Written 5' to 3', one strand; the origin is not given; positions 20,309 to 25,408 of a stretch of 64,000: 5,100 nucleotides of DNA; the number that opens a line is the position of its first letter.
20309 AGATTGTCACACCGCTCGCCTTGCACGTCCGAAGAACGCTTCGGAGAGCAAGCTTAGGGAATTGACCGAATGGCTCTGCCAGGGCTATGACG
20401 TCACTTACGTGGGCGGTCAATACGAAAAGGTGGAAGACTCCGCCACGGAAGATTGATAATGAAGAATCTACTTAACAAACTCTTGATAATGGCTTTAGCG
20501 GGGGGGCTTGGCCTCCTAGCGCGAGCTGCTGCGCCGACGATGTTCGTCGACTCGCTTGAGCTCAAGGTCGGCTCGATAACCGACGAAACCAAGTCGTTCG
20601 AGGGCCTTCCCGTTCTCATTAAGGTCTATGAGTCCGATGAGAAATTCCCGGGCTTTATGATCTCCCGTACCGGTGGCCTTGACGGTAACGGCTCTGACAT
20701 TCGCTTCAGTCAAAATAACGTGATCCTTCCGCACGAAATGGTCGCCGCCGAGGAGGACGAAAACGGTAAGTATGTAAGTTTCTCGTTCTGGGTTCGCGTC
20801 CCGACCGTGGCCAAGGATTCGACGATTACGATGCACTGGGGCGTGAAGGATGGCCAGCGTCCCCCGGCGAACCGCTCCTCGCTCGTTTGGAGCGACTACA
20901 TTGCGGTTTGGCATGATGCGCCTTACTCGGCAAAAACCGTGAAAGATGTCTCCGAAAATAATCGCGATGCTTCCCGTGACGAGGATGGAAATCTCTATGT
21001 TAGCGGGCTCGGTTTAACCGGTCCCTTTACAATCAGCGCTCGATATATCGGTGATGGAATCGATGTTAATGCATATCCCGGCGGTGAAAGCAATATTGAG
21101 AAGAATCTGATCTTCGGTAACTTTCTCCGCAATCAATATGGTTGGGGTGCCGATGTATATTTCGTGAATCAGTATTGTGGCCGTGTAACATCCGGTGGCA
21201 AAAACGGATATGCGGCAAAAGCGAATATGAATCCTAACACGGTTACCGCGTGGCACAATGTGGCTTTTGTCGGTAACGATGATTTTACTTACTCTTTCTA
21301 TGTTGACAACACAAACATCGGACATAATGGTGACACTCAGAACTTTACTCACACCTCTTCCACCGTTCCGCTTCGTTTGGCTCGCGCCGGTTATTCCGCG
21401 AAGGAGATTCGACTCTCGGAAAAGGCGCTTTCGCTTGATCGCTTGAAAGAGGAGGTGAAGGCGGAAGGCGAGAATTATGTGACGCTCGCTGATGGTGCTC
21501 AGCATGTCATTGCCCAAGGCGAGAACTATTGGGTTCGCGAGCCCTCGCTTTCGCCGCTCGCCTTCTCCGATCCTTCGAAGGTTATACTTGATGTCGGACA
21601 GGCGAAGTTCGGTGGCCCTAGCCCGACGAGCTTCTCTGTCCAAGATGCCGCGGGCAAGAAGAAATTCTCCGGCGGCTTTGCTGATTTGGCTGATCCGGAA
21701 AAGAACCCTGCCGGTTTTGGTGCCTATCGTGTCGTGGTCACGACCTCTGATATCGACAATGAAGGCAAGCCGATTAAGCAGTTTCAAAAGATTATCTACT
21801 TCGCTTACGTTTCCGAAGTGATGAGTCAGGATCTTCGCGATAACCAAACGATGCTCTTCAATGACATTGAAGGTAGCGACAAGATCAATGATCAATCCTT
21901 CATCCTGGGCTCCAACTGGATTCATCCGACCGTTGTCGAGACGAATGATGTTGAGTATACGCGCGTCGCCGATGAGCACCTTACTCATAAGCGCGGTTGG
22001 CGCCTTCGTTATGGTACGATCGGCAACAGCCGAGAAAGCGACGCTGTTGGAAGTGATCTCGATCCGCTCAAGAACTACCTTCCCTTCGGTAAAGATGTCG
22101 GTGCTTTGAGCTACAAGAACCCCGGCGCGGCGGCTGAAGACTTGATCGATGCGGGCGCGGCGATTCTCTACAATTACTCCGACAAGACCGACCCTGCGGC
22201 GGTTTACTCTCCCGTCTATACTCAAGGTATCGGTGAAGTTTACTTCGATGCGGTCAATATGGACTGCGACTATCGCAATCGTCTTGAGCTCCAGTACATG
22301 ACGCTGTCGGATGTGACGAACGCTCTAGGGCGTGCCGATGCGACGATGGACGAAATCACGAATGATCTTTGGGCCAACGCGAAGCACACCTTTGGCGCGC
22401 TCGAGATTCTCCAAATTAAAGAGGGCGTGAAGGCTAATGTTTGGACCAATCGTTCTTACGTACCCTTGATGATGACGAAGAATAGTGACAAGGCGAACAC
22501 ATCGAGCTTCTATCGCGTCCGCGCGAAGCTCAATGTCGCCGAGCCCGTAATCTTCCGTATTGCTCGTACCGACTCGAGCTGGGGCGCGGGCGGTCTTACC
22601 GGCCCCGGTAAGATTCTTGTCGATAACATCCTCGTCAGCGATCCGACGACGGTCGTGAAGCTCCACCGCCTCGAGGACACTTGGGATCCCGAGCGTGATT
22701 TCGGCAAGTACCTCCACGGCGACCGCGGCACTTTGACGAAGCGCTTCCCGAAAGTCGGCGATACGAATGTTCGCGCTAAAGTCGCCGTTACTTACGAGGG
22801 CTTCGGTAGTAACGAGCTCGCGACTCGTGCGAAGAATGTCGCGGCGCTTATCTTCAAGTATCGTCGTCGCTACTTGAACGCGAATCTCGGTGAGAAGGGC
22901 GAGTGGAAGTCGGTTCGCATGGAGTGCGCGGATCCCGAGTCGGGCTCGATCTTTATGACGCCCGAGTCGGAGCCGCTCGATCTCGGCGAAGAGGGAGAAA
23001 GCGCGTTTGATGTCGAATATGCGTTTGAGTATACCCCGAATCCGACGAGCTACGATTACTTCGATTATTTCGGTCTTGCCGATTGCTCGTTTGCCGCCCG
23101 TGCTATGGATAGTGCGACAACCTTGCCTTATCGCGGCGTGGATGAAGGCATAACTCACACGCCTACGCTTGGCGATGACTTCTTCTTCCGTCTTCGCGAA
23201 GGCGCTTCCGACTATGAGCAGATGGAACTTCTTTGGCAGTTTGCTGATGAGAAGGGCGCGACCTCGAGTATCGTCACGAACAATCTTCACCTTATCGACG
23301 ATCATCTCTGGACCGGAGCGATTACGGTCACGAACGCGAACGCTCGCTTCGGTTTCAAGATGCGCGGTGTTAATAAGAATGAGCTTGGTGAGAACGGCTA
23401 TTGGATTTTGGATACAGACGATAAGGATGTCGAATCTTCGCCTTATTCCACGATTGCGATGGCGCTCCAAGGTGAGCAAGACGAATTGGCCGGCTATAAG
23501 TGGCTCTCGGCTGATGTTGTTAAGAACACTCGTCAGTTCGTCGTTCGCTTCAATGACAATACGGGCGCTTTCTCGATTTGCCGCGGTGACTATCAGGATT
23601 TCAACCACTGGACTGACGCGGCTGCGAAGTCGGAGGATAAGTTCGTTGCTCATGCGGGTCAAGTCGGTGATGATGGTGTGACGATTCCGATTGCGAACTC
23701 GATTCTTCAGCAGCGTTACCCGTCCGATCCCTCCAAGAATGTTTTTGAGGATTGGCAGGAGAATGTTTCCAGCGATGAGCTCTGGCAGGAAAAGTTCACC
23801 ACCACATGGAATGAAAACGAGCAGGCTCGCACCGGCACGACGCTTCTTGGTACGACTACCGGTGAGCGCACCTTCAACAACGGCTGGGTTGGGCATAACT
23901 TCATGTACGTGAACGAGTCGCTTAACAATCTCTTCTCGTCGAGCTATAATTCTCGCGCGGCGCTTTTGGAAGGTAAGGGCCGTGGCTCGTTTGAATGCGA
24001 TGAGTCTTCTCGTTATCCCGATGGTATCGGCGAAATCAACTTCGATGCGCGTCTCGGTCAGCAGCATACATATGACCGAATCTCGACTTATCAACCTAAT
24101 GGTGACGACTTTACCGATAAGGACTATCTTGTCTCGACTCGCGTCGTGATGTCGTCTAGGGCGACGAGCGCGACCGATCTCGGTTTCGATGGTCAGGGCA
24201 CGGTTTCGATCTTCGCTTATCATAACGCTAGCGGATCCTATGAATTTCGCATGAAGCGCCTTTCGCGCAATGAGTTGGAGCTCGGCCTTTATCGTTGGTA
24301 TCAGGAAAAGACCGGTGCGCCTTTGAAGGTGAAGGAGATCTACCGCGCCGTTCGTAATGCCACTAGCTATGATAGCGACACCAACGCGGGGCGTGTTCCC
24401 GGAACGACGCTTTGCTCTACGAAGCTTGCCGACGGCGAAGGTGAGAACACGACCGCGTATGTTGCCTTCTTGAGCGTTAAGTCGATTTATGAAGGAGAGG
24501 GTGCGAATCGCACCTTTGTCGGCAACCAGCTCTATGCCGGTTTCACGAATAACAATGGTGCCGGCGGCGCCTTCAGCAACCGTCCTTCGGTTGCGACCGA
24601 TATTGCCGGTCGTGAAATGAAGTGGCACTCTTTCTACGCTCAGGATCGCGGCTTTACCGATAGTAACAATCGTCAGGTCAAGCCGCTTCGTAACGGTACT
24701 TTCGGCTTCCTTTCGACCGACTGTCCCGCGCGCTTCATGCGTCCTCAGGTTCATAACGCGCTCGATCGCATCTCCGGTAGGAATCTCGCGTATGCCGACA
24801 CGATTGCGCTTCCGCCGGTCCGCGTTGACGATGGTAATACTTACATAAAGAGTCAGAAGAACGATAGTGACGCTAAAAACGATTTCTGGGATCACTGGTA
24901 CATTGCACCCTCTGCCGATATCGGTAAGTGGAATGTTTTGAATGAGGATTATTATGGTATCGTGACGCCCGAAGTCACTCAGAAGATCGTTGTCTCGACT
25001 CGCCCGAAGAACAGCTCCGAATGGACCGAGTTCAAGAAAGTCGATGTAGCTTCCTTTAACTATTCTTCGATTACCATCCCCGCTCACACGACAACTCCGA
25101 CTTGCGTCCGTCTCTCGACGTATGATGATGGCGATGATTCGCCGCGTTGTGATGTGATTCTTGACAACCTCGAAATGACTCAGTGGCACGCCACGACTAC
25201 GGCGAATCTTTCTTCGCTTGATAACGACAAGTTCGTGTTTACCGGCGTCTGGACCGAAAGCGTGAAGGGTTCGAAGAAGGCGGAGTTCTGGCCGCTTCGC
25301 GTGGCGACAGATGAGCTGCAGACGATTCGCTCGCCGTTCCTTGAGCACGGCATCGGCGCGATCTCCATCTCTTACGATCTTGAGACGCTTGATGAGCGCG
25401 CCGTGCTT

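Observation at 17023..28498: Translationally coupled trio: 863-aa secreted protein, pseudopilin, and a ~2,679-aa lectin-domain giant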

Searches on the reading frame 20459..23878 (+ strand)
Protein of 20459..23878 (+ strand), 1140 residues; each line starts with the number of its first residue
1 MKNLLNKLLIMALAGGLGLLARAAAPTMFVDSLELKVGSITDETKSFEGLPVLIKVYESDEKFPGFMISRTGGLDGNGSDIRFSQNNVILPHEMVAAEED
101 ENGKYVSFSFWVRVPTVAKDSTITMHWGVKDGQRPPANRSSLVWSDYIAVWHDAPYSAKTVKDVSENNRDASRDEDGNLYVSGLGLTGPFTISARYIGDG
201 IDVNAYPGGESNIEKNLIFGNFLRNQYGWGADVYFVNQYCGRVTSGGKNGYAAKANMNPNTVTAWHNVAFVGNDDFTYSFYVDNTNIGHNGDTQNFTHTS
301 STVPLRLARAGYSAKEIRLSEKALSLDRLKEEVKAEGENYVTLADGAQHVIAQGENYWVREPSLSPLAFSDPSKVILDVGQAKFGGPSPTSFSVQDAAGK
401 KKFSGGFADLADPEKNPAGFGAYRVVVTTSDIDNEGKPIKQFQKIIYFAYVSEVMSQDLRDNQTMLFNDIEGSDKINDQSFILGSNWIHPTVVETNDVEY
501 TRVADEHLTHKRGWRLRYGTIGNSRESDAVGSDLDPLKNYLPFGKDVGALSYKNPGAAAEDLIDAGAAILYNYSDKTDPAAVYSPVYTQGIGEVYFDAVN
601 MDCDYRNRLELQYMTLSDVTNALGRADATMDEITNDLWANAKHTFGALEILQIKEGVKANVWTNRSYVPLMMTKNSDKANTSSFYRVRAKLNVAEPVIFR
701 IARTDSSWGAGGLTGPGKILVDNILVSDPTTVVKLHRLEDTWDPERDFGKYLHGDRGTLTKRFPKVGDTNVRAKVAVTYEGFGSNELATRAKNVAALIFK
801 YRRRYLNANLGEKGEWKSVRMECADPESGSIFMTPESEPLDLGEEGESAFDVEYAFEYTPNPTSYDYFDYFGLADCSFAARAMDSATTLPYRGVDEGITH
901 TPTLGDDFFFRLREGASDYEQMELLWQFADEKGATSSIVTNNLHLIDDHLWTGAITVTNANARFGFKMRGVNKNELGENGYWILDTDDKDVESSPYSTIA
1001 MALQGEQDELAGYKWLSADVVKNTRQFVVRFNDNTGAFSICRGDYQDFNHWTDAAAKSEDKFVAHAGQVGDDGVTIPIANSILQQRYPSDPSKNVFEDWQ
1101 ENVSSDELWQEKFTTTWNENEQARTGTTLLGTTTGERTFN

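Call 49: predict_structure(alignment_id=A2)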
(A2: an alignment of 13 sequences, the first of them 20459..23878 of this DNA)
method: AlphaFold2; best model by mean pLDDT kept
length: 1140 residues; sequences in the alignment: 13
mean_pLDDT: 62.8   pTM: 0.44
mean pLDDT of the five models: 62.8, 58.2, 57.5, 56.6, 53.3
residues with pLDDT >= 90: 27; 70-90: 437; 50-70: 371; < 50: 305
segments of 3 or more residues with pLDDT < 50: 1-31, 37-42, 58-75, 131-143, 290-295, 299-301, 335-355, 470-475, 480-484, 492-504, 707-715, 740-754, 783-787, 806-809, 867-870, 872-885, 893-907, 973-977, 987-994, 1045-1140
pLDDT, mean of each block of 10 residues (from residue 1): 27 25 26 51 56 54 36 54 68 70 65 68 63 41 63 84 77 87 72 86 61 70 62 71 60 54 76 75 70 47 76 87 79 46 27 48 75 79 59 78 87 81 79 67 75 62 68 48 56 35 58 83 66 70 58 64 76 73 87 86 79 92 88 85 87 72 83 57 79 87 63 57 79 67 42 58 73 80 52 75 57 72 75 84 74 77 52 43 54 45 45 60 80 71 63 64 79 52 57 50 60 73 67 68 44 32 30 33 33 39 29 32 34 25
secondary structure, 60 per line:
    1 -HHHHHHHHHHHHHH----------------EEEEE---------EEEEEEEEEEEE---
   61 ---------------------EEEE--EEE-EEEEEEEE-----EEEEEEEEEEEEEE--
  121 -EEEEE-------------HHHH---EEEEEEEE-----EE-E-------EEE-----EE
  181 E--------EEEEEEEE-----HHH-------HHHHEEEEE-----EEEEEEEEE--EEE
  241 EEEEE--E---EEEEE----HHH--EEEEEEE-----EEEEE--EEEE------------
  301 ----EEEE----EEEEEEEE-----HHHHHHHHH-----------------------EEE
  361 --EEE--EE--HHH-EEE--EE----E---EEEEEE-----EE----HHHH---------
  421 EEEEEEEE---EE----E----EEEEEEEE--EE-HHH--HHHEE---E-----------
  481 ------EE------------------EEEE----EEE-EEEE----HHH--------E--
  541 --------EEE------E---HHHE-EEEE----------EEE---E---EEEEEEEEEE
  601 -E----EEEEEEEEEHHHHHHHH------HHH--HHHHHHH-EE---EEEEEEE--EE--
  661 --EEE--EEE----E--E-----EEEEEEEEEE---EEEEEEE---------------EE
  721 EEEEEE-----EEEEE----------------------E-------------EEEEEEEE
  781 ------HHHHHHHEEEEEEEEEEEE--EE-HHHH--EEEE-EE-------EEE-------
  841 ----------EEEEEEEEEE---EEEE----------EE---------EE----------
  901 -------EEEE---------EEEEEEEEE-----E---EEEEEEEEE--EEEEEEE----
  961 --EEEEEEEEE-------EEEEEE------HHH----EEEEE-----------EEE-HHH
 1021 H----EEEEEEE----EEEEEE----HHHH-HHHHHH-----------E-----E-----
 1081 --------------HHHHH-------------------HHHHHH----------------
elements in order (helices of 4 or more, strands of 3 or more residues): H2-15 E32-36 E46-57 E82-85 E88-90 E92-99 E105-118 E122-126 H140-143 E147-154 E171-173 E179-181 E190-197 H213-216 E217-221 E227-235 E238-245 E252-256 E266-272 E278-282 E285-288 E305-308 E313-320 H326-334 E358-360 E363-365 E376-378 E391-396 H408-411 E421-428 E443-450 E507-510 E515-517 E519-522 E549-551 E567-570 E581-583 E591-600 E607-615 H616-623 H635-641 E648-654 E663-665 E668-670 E684-693 E697-703 E719-726 E732-736 E773-780 H787-793 E794-805 H811-814 E817-820 E831-833 E851-860 E864-867 E908-911 E921-929 E939-947 E950-956 E963-971 E979-984 E998-1002 E1014-1016 H1018-1021 E1026-1032 E1037-1042 H1047-1050 H1052-1057 H1095-1099 H1119-1124

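Call 53: fold_search(model_id=the predicted structure, library=pdb)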
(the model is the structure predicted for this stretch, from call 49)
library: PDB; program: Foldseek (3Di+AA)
matches with E <= 10: 1217; with E <= 0.001: 109
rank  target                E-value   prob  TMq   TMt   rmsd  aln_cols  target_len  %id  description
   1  9arj_B                1.1e-06  1.00  0.13  0.13  13.2       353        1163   12  CryoEM structure of BoNT-NTNH-OrfX2 complex from Clostridium botulinum E1, major class (released 2025-01-22)
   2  8byp_N                1.2e-06  1.00  0.14  0.13  12.1       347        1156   13  Botulinum neurotoxin serotype X in complex with NTNH/X (released 2023-02-08)
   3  6hox                  1.8e-06  1.00  0.14  0.34  11.1       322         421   11  Crystal structure of the binding domain of Paraclostridial Mosquitocidal Protein 1 (released 2019-07-10)
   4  9arl_B                2.7e-06  1.00  0.14  0.14  12.1       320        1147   12  CryoEM structure of BoNT-NTNH-OrfX2 complex from Clostridium botulinum strain A1-ST7B, major class (released 2025-01-22)
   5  8qft                  2.7e-06  1.00  0.13  0.13  18.4       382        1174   11  X-ray structure of non-toxic non-hemagglutinin (NTNH) protein from botulinum neurotoxin serotype X (released 2024-08-14)
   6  2nyy_A                4.1e-06  1.00  0.14  0.13  12.9       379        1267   10  Crystal structure of botulinum neurotoxin type A complexed with monoclonal antibody CR1 (released 2006-12-26)
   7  8byp_X                4.1e-06  1.00  0.14  0.12  22.9       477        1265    9  Botulinum neurotoxin serotype X in complex with NTNH/X (released 2023-02-08)
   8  4isr_C                5.0e-06  1.00  0.13  0.32  17.7       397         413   10  Binding domain of Botulinum neurotoxin DC in complex with rat synaptotagmin II (released 2013-08-14)
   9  3r4s_A                8.0e-06  1.00  0.14  0.33  25.8       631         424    7  Cell entry of botulinum neurotoxin type C is dependent upon interaction with two ganglioside molecules (released 2011-06-08)
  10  4isq_B                8.4e-06  1.00  0.13  0.33  14.5       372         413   11  Binding domain of Botulinum neurotoxin DC in complex with human synaptotagmin I (released 2013-08-14)
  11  4isq_A                1.0e-05  1.00  0.13  0.32  14.5       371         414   10  Binding domain of Botulinum neurotoxin DC in complex with human synaptotagmin I (released 2013-08-14)
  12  9qc7_B                1.1e-05  1.00  0.13  0.13  12.2       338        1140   13  BoNT-NTNH complex from Clostridium botulinum Serotype B1 (released 2025-09-10)
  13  3rsj_A                1.1e-05  1.00  0.13  0.32  15.0       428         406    9  Structure of HCRF in complex with Ganglioside GD1a (released 2011-08-17)
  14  9gkq                  1.3e-05  1.00  0.14  0.12  15.8       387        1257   10  Cryo-EM structure of Botulinum neurotoxin serotype A (released 2025-09-10)
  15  7qfq                  1.3e-05  1.00  0.13  0.12  24.2       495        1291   10  Cryo-EM structure of Botulinum neurotoxin serotype B (released 2022-01-26)
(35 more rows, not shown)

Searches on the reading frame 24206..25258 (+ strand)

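Call 108: search_protein_families(library=pfam, max_evalue=0.5, proteins=[window:24206-25258:+])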
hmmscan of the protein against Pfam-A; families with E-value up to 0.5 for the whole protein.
window:24206-25258:+ (351 aa): 1 family
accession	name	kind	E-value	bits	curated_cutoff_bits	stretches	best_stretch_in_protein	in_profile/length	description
PF13130.11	DUF3952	-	0.12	13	25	1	207-261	34-89/101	Domain of unknown function (DUF3952)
